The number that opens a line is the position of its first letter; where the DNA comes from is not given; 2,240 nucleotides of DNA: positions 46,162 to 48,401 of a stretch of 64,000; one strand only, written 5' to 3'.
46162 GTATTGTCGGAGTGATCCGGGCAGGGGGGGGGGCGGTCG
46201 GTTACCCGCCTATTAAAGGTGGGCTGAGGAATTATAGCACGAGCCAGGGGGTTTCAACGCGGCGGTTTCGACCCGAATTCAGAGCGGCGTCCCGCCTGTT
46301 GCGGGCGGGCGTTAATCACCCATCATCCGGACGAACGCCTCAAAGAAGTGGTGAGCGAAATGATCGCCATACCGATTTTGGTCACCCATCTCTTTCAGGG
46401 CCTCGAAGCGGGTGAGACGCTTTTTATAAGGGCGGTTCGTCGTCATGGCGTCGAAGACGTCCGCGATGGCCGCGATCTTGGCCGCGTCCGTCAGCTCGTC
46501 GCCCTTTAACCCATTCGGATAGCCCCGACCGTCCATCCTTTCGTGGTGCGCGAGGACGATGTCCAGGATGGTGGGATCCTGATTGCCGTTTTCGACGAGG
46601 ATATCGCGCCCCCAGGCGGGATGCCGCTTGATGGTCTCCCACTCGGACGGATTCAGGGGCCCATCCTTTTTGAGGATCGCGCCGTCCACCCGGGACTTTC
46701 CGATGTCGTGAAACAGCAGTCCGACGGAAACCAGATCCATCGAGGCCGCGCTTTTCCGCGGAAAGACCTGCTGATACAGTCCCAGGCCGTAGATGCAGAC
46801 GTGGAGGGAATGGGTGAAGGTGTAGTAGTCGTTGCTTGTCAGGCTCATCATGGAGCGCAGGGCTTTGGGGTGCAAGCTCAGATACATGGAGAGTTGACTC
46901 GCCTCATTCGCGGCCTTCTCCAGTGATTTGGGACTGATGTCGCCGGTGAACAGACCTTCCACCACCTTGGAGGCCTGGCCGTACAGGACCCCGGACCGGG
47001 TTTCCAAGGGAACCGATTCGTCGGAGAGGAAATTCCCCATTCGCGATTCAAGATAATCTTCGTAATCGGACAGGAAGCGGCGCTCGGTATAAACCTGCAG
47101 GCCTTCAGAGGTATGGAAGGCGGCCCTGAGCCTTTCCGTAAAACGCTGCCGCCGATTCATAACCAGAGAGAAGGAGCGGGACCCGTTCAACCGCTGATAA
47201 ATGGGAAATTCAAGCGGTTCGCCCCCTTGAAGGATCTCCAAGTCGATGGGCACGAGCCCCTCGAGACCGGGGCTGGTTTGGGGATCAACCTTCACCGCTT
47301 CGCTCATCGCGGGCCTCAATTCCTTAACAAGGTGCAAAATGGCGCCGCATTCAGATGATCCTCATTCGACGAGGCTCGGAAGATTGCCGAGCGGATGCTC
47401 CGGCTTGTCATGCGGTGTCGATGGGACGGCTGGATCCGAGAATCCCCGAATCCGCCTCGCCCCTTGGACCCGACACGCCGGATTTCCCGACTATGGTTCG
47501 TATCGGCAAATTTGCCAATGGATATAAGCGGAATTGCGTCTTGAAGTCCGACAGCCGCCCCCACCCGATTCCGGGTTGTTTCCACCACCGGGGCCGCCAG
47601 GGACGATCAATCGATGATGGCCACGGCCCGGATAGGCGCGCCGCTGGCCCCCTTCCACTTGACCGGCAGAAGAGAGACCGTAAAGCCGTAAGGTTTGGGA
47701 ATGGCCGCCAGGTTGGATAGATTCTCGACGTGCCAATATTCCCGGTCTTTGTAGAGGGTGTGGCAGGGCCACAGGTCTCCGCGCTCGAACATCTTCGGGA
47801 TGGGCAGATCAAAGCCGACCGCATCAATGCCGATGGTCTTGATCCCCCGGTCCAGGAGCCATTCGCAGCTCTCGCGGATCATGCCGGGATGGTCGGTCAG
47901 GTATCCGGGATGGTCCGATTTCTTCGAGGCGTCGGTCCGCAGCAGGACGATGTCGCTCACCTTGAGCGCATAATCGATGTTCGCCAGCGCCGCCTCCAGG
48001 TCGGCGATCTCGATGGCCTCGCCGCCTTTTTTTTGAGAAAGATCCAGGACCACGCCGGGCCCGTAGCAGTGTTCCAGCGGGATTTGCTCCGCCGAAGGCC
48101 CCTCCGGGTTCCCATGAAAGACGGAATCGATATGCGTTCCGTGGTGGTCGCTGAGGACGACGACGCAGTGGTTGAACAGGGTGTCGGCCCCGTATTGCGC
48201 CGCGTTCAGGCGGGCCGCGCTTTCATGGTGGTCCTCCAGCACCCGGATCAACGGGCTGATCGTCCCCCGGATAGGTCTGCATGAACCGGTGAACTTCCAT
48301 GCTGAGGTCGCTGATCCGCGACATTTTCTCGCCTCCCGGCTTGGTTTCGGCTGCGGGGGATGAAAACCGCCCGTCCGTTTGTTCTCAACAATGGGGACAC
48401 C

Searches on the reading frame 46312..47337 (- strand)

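Call 36: search_protein_families(library=pfam, proteins=[window:46312-47337:-], max_evalue=0.00001)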
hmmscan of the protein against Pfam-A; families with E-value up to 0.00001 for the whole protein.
window:46312-47337:- (341 aa): 2 families
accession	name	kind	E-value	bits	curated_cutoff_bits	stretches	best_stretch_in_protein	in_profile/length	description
PF13487.12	HD_5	-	2.5e-22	79.8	27.2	1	207-322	46-163/170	HD domain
PF01966.28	HD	-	6.2e-17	62.4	22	1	173-298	1-116/116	HD domain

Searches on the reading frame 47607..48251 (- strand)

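Call 36: search_protein_families(library=pfam, proteins=[window:47607-48251:-], max_evalue=0.00001)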
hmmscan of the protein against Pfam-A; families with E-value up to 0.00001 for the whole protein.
window:47607-48251:- (214 aa): 1 family
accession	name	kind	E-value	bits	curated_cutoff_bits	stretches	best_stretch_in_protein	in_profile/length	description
PF04199.19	Cyclase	-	6.8e-31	107.8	23.1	1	30-148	21-141/142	Putative cyclase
